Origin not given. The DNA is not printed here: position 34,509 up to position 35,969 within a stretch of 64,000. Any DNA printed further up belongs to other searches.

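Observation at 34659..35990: FMN riboswitch controlling an in-frame RibU-TsaE fusion at the head of the t6A operon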

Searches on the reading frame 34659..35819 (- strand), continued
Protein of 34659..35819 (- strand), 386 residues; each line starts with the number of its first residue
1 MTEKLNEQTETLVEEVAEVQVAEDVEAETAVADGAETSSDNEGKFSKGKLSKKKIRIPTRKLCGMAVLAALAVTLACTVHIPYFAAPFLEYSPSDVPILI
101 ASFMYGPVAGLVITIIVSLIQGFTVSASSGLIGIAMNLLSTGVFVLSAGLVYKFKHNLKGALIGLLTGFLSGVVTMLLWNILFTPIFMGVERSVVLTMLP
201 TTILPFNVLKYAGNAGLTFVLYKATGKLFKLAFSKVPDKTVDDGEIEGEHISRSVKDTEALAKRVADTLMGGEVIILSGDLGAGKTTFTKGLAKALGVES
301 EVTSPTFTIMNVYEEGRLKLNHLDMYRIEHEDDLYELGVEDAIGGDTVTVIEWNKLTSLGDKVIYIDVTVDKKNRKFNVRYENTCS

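Call 16: list_cluster_members(proteins=[P0115, P0082, P0106, P0093, P0073, P0063, P0055, P0022, P0014, P0001])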
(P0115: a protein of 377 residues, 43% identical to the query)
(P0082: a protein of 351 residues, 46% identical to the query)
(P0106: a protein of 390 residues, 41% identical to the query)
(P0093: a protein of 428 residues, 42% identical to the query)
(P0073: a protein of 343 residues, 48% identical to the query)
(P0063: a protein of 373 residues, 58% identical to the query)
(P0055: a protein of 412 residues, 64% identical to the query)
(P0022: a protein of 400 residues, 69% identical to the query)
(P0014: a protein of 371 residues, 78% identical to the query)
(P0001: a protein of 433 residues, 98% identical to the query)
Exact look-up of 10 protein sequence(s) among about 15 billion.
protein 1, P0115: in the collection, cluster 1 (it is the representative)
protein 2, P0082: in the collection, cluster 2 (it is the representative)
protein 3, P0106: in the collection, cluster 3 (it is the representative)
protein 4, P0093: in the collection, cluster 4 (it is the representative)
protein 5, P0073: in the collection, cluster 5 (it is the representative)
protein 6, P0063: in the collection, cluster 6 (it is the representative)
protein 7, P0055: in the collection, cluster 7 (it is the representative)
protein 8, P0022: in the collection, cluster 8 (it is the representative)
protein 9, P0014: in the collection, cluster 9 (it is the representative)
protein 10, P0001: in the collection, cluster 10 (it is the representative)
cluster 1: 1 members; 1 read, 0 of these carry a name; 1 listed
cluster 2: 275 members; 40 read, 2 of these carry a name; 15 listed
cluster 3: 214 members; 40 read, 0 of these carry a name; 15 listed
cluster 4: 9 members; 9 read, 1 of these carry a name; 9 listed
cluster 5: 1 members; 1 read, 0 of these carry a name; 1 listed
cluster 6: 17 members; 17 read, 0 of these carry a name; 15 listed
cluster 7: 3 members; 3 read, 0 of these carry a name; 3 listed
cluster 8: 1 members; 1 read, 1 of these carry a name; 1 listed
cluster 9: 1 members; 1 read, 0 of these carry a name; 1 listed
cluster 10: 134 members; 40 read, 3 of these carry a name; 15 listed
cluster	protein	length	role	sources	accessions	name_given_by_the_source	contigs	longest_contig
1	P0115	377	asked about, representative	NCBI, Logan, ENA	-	-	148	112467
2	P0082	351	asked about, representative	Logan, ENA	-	-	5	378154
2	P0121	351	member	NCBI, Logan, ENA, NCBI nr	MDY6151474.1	MAG: tRNA (adenosine(37)-N6)-threonylcarbamoyltransferase complex ATPase subunit type 1 ... | tRNA (adenosine(37)-N6)-threonylcarbamoyltransferase complex ATPase subunit type 1 TsaE ...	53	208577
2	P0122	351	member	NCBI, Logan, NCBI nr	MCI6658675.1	MAG: tRNA (adenosine(37)-N6)-threonylcarbamoyltransferase complex ATPase subunit type 1 ... | tRNA (adenosine(37)-N6)-threonylcarbamoyltransferase complex ATPase subunit type 1 TsaE ...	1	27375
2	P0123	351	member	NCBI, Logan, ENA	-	-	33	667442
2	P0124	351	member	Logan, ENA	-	-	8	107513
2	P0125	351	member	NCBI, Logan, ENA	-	-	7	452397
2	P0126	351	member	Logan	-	-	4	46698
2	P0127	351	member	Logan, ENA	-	-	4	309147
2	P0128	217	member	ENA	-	-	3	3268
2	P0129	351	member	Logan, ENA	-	-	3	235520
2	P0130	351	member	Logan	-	-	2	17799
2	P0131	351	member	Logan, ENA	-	-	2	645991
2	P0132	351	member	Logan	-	-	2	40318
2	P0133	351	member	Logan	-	-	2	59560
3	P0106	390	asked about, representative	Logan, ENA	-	-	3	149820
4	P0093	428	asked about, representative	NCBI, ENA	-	-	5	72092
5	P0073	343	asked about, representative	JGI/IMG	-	-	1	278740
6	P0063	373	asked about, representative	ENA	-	-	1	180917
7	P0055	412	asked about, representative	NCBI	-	-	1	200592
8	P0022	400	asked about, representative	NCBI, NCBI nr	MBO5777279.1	MAG: tRNA (adenosine(37)-N6)-threonylcarbamoyltransferase complex ATPase subunit type 1 ... | tRNA (adenosine(37)-N6)-threonylcarbamoyltransferase complex ATPase subunit type 1 TsaE ...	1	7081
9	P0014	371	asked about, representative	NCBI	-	-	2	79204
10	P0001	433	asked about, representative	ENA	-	-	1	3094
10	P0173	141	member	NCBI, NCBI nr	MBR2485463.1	MAG: tRNA (adenosine(37)-N6)-threonylcarbamoyltransferase complex ATPase subunit type 1 ... | tRNA (adenosine(37)-N6)-threonylcarbamoyltransferase complex ATPase subunit type 1 TsaE ...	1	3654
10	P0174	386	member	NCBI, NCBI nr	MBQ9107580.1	MAG: tRNA (adenosine(37)-N6)-threonylcarbamoyltransferase complex ATPase subunit type 1 ... | tRNA (adenosine(37)-N6)-threonylcarbamoyltransferase complex ATPase subunit type 1 TsaE ...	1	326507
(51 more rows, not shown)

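Call 21: find_encoding_contigs(protein=P0173, flank=3000, max_places=3)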
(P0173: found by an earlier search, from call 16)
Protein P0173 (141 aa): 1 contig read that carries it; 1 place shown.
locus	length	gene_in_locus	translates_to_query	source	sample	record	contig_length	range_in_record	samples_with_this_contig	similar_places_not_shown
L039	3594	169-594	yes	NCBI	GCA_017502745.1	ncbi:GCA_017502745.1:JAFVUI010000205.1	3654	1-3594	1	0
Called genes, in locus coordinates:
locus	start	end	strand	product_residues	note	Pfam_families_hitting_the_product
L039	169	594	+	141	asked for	PF02367:TsaE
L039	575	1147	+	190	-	PF00814:TsaD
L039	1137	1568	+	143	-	PF13420:Acetyltransf_4 (weak), PF00583:Acetyltransf_1, PF13673:Acetyltransf_10, PF13508:Acetyltransf_7, PF08445:FR47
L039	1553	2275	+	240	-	PF06342:DUF1057, PF00561:Abhydrolase_1, PF12146:Hydrolase_4, PF12697:Abhydrolase_6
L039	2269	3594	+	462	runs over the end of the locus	PF08245:Mur_ligase_M, PF02875:Mur_ligase_C (weak)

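Call 34: find_related_loci(query=A1, collection=metagenome_contigs, flank=2500)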
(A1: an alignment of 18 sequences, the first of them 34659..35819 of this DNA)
Query A1 (386 aa) in metagenome_contigs; peptide patterns used: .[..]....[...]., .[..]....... (x = any residue, [..] = any of these).
600 stretches matched a pattern (row limit reached: there are more); 596 encode a relative of the query (tblastn E <= 1e-3); the best 80 are kept; 80 distinct loci.
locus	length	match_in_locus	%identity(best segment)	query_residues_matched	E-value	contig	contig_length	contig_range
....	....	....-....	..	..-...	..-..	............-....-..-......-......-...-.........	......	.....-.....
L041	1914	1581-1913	60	249-359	1e-37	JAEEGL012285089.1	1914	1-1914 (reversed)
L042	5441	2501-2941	44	250-380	8e-30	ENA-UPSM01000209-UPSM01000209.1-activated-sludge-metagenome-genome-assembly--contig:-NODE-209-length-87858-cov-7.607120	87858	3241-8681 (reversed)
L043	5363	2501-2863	48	258-380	2e-28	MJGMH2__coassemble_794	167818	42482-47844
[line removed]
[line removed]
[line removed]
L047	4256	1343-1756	45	254-386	1e-26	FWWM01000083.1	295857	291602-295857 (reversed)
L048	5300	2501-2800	51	254-354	1e-26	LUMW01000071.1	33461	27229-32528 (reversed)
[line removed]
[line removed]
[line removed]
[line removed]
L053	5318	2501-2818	53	249-353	7e-26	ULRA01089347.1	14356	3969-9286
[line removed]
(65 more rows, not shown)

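Call 36: find_encoding_contigs(protein=P0115, flank=6000, max_places=2)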
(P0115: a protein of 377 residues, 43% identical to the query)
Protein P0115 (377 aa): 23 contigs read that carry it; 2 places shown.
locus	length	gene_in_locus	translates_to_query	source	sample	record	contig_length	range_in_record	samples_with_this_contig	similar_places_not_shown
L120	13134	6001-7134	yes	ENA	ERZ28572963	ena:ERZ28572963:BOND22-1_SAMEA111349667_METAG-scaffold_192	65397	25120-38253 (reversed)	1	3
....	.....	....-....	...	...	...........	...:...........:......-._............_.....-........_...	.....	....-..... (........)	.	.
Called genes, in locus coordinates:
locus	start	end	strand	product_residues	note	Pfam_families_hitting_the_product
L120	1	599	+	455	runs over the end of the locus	PF14691:Fer4_20, PF01494:FAD_binding_3 (faint), PF07992:Pyr_redox_2, PF12831:FAD_oxidored (faint), PF13450:NAD_binding_8 (weak), PF13738:Pyr_redox_3 (weak), PF01262:AlaDh_PNT_C (weak), PF00070:Pyr_redox, +1 more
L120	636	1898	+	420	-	PF01018:GTP1_OBG, PF01926:MMR_HSR1, PF02421:FeoB_N, PF09269:DUF1967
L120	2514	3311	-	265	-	-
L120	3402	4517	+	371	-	PF01467:CTP_transf_like, PF01966:HD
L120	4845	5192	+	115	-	PF02410:RsfS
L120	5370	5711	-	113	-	-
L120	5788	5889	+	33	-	-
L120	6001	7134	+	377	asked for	PF12822:ECF_trnsprt, PF02367:TsaE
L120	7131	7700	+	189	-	PF00814:TsaD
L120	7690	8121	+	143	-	PF13420:Acetyltransf_4 (weak), PF13673:Acetyltransf_10, PF00583:Acetyltransf_1, PF13508:Acetyltransf_7, PF08445:FR47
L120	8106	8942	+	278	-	PF06342:DUF1057 (weak), PF00561:Abhydrolase_1, PF12146:Hydrolase_4, PF12697:Abhydrolase_6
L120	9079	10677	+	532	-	PF08245:Mur_ligase_M, PF02875:Mur_ligase_C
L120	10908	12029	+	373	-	PF01820:Dala_Dala_lig_N, PF02786:CPSase_L_D2 (faint), PF07478:Dala_Dala_lig_C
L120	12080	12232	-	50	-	-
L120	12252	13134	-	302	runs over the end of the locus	-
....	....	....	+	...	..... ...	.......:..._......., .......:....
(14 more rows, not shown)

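Call 37: find_encoding_contigs(protein=P0082, flank=6000, max_places=2)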
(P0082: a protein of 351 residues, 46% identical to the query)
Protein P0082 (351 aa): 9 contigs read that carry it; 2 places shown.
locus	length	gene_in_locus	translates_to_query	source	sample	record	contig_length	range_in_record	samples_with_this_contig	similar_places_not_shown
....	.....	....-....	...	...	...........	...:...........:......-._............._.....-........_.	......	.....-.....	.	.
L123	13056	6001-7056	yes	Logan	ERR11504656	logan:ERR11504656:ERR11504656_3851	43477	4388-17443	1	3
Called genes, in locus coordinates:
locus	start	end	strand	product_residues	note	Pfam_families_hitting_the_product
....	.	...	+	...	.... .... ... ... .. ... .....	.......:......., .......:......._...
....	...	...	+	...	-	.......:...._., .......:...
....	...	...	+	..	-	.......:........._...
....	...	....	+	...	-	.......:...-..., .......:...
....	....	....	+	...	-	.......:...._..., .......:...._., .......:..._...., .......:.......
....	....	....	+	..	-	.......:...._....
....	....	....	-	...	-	-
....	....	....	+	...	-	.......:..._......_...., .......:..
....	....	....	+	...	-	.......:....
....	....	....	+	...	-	-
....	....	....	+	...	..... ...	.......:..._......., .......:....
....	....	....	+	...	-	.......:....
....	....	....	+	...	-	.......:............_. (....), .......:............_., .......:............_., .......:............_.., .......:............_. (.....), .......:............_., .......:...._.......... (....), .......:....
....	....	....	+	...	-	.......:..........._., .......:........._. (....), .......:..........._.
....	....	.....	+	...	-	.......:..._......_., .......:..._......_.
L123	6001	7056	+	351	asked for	PF12822:ECF_trnsprt, PF02367:TsaE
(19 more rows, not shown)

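Call 38: search_protein_representatives(protein=window:34659-35819:-)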
Query: 386 residues. Proteins with E-value up to 0.001 (for the whole library): 28520; up to 1e-10: 13516; up to 1e-30: 94. The best 150 are listed.
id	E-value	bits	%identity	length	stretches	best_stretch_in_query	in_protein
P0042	4.0e-167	571.9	69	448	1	9-386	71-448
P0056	4.5e-146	502.7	74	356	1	48-382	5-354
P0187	4.3e-86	305.4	77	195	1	198-386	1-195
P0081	6.0e-80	285.1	52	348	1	58-380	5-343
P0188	6.4e-79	281.8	49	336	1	52-363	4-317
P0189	1.8e-78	280.3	49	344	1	53-367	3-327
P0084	5.9e-76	272.0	93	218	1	249-386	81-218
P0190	1.8e-73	263.9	44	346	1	58-376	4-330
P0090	2.1e-67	243.9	43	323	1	58-375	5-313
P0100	1.3e-66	241.3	43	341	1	56-370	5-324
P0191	2.3e-65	237.2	40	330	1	55-377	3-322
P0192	3.5e-64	233.3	46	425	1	53-379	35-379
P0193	3.9e-63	229.8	42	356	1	60-358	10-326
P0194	1.4e-60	221.5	39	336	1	51-376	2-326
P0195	1.9e-60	221.0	41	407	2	253-370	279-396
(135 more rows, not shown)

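Call 42: find_encoding_contigs(protein=P0067, flank=5000, max_places=1)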
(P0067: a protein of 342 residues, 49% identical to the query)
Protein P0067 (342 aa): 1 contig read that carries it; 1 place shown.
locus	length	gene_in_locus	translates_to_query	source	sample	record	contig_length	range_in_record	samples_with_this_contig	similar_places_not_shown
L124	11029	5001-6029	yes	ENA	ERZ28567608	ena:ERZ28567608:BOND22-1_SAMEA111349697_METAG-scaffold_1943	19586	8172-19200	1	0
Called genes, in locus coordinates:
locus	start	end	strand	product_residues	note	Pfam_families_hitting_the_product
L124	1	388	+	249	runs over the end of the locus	PF00121:TIM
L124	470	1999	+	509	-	PF01676:Metalloenzyme, PF06415:iPGM_N, PF01663:Phosphodiest (weak)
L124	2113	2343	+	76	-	-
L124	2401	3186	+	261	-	PF02585:PIG-L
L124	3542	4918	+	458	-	PF00291:PALP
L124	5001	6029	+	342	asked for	PF07155:ECF-ribofla_trS (weak), PF12822:ECF_trnsprt, PF02367:TsaE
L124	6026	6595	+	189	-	PF00814:TsaD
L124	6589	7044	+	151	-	PF13673:Acetyltransf_10, PF13302:Acetyltransf_3 (weak), PF00583:Acetyltransf_1, PF13508:Acetyltransf_7, PF08445:FR47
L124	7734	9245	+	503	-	PF08245:Mur_ligase_M, PF02875:Mur_ligase_C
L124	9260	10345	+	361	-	PF01820:Dala_Dala_lig_N, PF02655:ATP-grasp_3 (weak), PF02222:ATP-grasp, PF02786:CPSase_L_D2, PF07478:Dala_Dala_lig_C, PF13535:ATP-grasp_4 (faint)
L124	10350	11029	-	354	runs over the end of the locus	?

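Call 43: find_encoding_contigs(protein=P0059, flank=5000, max_places=1)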
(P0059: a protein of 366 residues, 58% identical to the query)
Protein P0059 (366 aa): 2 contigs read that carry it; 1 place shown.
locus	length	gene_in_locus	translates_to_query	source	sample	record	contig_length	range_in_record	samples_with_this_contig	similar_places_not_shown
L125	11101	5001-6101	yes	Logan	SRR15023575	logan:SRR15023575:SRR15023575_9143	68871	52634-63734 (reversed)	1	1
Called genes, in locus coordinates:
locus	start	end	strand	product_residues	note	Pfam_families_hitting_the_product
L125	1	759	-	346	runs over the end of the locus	-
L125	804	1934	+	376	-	PF01467:CTP_transf_like, PF01966:HD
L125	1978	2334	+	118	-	PF02410:RsfS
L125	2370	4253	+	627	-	PF00657:Lipase_GDSL (weak), PF13472:Lipase_GDSL_2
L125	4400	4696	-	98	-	-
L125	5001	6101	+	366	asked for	PF12822:ECF_trnsprt, PF02367:TsaE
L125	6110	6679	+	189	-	PF00814:TsaD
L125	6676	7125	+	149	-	PF13420:Acetyltransf_4 (weak), PF13673:Acetyltransf_10, PF00583:Acetyltransf_1, PF13508:Acetyltransf_7, PF08445:FR47 (weak)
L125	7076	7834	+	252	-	PF06342:DUF1057, PF00561:Abhydrolase_1, PF12146:Hydrolase_4, PF03096:Ndr (weak), PF12697:Abhydrolase_6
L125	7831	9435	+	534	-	PF08245:Mur_ligase_M, PF02875:Mur_ligase_C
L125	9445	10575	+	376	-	PF01820:Dala_Dala_lig_N, PF02786:CPSase_L_D2 (weak), PF07478:Dala_Dala_lig_C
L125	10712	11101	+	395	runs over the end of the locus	PF00180:Iso_dh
